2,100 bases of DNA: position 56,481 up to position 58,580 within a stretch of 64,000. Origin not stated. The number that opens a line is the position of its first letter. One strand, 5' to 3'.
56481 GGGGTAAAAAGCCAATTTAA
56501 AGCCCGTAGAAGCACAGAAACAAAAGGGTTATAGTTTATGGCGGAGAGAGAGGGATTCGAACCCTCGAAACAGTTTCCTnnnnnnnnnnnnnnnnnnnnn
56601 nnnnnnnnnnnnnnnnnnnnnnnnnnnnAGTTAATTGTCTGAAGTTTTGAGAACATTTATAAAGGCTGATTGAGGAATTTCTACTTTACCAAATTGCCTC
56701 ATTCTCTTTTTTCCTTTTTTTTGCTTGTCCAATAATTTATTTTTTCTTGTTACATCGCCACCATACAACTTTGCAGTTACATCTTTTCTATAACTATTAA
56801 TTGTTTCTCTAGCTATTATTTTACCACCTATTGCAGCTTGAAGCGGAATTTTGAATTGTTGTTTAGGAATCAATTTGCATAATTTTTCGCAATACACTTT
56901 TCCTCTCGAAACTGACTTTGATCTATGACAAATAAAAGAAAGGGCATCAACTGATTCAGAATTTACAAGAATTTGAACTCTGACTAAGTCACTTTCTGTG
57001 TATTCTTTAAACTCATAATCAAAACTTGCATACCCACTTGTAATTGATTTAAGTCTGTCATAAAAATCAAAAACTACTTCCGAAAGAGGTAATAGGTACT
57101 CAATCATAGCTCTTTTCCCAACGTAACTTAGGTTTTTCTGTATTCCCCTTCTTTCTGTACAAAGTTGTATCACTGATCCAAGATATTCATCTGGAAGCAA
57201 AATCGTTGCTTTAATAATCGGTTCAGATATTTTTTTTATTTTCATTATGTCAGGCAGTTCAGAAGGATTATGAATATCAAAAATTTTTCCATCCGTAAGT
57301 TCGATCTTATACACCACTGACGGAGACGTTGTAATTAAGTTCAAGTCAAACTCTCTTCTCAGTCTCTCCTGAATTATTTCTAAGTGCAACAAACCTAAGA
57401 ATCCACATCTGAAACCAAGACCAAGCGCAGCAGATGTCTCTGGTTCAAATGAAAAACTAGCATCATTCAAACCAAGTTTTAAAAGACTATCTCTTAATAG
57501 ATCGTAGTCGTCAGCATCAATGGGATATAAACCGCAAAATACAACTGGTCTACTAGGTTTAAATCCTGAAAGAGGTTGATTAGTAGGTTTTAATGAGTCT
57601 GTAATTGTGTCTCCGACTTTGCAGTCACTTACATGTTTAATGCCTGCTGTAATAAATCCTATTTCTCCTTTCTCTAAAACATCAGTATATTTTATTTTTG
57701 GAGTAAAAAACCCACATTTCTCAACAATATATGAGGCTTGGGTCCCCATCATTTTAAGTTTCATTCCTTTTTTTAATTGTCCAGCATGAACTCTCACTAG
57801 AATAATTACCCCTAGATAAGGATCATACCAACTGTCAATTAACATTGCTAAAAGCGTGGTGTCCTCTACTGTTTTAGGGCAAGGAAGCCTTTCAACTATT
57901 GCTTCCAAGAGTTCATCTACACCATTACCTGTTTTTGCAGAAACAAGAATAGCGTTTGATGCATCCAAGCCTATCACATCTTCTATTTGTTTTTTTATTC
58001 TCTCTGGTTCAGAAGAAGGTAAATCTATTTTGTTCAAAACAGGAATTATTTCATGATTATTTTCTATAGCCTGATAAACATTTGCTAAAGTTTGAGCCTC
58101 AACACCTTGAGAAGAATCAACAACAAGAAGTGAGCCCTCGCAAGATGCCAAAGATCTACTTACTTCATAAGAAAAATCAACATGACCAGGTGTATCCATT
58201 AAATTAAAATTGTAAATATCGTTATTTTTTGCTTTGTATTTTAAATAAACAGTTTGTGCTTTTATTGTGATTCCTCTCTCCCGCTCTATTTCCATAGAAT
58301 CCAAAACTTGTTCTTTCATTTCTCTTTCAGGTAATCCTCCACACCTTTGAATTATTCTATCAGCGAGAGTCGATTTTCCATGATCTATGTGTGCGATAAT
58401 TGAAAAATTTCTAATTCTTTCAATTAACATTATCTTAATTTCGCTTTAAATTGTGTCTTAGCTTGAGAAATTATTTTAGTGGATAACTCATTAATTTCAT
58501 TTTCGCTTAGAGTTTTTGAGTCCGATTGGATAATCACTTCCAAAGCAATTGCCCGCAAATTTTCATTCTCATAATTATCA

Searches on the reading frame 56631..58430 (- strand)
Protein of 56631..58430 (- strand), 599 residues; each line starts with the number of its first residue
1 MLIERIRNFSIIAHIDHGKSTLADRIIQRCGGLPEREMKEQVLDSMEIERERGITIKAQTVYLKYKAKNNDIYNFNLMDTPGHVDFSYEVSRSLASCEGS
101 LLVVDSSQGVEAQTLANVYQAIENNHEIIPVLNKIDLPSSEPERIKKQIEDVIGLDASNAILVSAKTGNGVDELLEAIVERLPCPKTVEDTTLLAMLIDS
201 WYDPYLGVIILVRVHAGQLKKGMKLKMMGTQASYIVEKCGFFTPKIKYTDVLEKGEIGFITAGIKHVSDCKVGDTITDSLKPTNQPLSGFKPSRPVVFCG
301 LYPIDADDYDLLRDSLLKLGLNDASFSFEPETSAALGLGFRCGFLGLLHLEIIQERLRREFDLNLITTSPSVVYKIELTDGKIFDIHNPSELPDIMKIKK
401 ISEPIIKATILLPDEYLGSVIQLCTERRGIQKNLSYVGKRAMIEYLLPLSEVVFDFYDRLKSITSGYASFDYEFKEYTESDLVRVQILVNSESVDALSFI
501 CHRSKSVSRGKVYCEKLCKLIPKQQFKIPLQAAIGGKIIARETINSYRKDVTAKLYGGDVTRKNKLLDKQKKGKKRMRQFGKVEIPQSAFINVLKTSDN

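Call 73: find_homologous_proteins(query=window:56631-58430:-, max_evalue=1e-100)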
Query window:56631-58430:- (599 aa): 8000 proteins with E <= 1e-100 among 8000 candidates; the best 120 are listed.
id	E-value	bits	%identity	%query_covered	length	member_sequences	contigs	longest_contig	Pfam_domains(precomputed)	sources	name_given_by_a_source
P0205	0.0e+0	1320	99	100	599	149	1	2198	PF00679.31,PF06421.18,PF00009.34,PF03144.32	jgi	-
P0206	0.0e+0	1221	91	100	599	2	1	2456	PF01926.30,PF00679.31,PF06421.18,PF00009.34,PF03144.32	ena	-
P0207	0.0e+0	1206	89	100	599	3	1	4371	PF01926.30,PF00679.31,PF14492.13,PF06421.18,PF00009.34,PF03144.32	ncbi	-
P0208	0.0e+0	1196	88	100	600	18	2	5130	PF00679.31,PF06421.18,PF00009.34,PF03144.32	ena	-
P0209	0.0e+0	1195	88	100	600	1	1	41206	PF00679.31,PF06421.18,PF00009.34,PF03144.32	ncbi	-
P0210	0.0e+0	1192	88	100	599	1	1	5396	PF00679.31,PF14492.13,PF06421.18,PF00009.34,PF03144.32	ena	-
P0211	0.0e+0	1190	88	100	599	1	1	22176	PF00679.31,PF14492.13,PF06421.18,PF00009.34,PF03144.32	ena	-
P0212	0.0e+0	1190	88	100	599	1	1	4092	PF00679.31,PF14492.13,PF06421.18,PF00009.34,PF03144.32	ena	-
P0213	0.0e+0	1190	87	100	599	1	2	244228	PF00679.31,PF14492.13,PF06421.18,PF00009.34,PF03144.32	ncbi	-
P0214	0.0e+0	1186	87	100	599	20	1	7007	PF00679.31,PF14492.13,PF06421.18,PF00009.34,PF03144.32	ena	-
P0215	0.0e+0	1185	87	100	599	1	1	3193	PF00679.31,PF14492.13,PF06421.18,PF00009.34,PF03144.32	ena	-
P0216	0.0e+0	1185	88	100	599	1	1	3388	PF00679.31,PF06421.18,PF00009.34,PF03144.32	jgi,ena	-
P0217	0.0e+0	1184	87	100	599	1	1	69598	PF00679.31,PF14492.13,PF06421.18,PF00009.34,PF03144.32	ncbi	-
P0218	0.0e+0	1183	87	100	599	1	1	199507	PF00679.31,PF06421.18,PF00009.34,PF03144.32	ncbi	-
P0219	0.0e+0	1182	88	100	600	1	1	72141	PF00679.31,PF06421.18,PF00009.34,PF03144.32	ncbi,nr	ncbi:MAG: translation elongation factor 4 [Pseudomonadota bacterium]|nr:translation elongation facto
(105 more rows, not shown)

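Call 74: find_encoding_contigs(protein=P0213, flank=10000, max_places=2)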
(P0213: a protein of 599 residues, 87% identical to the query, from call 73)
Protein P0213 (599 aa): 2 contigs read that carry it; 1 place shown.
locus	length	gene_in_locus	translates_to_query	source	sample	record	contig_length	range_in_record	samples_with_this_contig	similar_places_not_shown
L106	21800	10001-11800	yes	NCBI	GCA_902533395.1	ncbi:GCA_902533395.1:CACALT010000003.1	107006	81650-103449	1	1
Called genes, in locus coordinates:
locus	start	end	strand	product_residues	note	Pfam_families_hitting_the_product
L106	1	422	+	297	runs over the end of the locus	PF00126:HTH_1, PF03466:LysR_substrate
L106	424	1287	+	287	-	PF01370:Epimerase (weak)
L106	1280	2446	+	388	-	PF13439:Glyco_transf_4, PF13477:Glyco_trans_4_2, PF13579:Glyco_trans_4_4, PF00534:Glycos_transf_1, PF13692:Glyco_trans_1_4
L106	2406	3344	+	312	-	PF01075:Glyco_transf_9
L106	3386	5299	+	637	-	PF07973:tRNA_SAD, PF00587:tRNA-synt_2b, PF03129:HGTP_anticodon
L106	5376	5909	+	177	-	PF05198:IF3_N, PF00707:IF3_C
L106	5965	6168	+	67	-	PF01632:Ribosomal_L35p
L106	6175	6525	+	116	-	PF00453:Ribosomal_L20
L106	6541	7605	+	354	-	PF02912:Phe_tRNA-synt_N, PF01409:tRNA-synt_2d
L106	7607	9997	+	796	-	PF01588:tRNA_bind, PF03483:B3_4, PF03484:B5, PF17759:tRNA_synthFbeta, PF03147:FDX-ACB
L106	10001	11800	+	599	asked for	PF00009:GTP_EFTU, PF03144:GTP_EFTU_D2, PF14492:EFG_III (faint), PF00679:EFG_C, PF06421:LepA_C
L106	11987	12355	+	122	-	-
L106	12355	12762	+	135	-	PF22381:Staph_reg_Sar_Rot (weak), PF22166:WHD_ArnR1 (weak), PF12802:MarR_2, PF01047:MarR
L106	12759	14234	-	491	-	PF02696:SelO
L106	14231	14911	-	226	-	PF04286:DUF445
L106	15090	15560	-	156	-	PF27546:MICAH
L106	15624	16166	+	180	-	PF08547:CIA30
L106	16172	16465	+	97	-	PF10985:DUF2805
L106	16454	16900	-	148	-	PF05099:TerB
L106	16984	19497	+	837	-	PF07715:Plug, PF00593:TonB_dep_Rec_b-barrel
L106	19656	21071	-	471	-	PF03600:CitMHS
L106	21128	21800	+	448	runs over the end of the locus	PF00883:Peptidase_M17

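Call 75: find_encoding_contigs(protein=P0218, flank=10000, max_places=2)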
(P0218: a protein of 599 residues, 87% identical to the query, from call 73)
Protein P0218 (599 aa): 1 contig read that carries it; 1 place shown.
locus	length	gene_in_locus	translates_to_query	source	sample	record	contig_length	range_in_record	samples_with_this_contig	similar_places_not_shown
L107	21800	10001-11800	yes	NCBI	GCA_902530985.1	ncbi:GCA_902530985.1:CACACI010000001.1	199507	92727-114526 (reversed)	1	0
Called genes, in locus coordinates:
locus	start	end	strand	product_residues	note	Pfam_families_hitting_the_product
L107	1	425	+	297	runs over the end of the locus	PF00126:HTH_1, PF03466:LysR_substrate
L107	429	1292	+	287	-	PF01370:Epimerase (weak)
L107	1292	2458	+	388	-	PF13439:Glyco_transf_4, PF13477:Glyco_trans_4_2, PF13579:Glyco_trans_4_4 (weak), PF00534:Glycos_transf_1, PF13692:Glyco_trans_1_4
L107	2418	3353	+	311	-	PF01075:Glyco_transf_9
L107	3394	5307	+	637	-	PF02824:TGS (faint), PF07973:tRNA_SAD, PF00587:tRNA-synt_2b, PF03129:HGTP_anticodon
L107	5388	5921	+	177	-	PF05198:IF3_N, PF00707:IF3_C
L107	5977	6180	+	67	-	PF01632:Ribosomal_L35p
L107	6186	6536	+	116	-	PF00453:Ribosomal_L20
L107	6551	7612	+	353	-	PF02912:Phe_tRNA-synt_N, PF01409:tRNA-synt_2d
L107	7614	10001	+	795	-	PF01588:tRNA_bind, PF03483:B3_4, PF03484:B5, PF17759:tRNA_synthFbeta, PF03147:FDX-ACB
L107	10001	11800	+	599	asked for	PF00009:GTP_EFTU, PF03144:GTP_EFTU_D2 (weak), PF00679:EFG_C, PF06421:LepA_C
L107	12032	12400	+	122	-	-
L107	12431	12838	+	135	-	PF22166:WHD_ArnR1 (faint), PF12802:MarR_2 (weak), PF01047:MarR (weak)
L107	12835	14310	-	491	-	PF02696:SelO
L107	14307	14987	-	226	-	PF04286:DUF445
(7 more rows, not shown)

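Call 76: find_encoding_contigs(protein=P0209, flank=10000, max_places=2)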
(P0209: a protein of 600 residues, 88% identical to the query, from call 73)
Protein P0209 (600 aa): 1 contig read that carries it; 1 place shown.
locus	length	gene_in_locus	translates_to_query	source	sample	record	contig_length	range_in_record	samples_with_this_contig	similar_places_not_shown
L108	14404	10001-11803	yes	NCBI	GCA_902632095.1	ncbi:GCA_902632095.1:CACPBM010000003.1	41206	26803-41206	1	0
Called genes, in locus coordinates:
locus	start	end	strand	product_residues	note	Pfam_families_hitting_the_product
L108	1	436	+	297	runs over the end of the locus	PF00126:HTH_1, PF03466:LysR_substrate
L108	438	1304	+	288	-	PF01370:Epimerase (weak)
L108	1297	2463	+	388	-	PF13439:Glyco_transf_4, PF13477:Glyco_trans_4_2 (weak), PF13579:Glyco_trans_4_4, PF00534:Glycos_transf_1, PF13692:Glyco_trans_1_4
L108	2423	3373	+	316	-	PF01075:Glyco_transf_9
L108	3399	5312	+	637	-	PF02824:TGS, PF07973:tRNA_SAD, PF00587:tRNA-synt_2b, PF03129:HGTP_anticodon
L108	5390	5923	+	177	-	PF05198:IF3_N, PF00707:IF3_C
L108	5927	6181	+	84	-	PF01632:Ribosomal_L35p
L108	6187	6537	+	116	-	PF00453:Ribosomal_L20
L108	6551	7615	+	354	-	PF02912:Phe_tRNA-synt_N, PF01409:tRNA-synt_2d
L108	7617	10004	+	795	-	PF01588:tRNA_bind, PF03483:B3_4, PF03484:B5, PF17759:tRNA_synthFbeta, PF03147:FDX-ACB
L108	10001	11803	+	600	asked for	PF00009:GTP_EFTU, PF03144:GTP_EFTU_D2, PF00679:EFG_C, PF06421:LepA_C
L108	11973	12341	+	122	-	-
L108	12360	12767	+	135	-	PF22381:Staph_reg_Sar_Rot (weak), PF12802:MarR_2, PF01047:MarR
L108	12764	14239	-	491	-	PF02696:SelO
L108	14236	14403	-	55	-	?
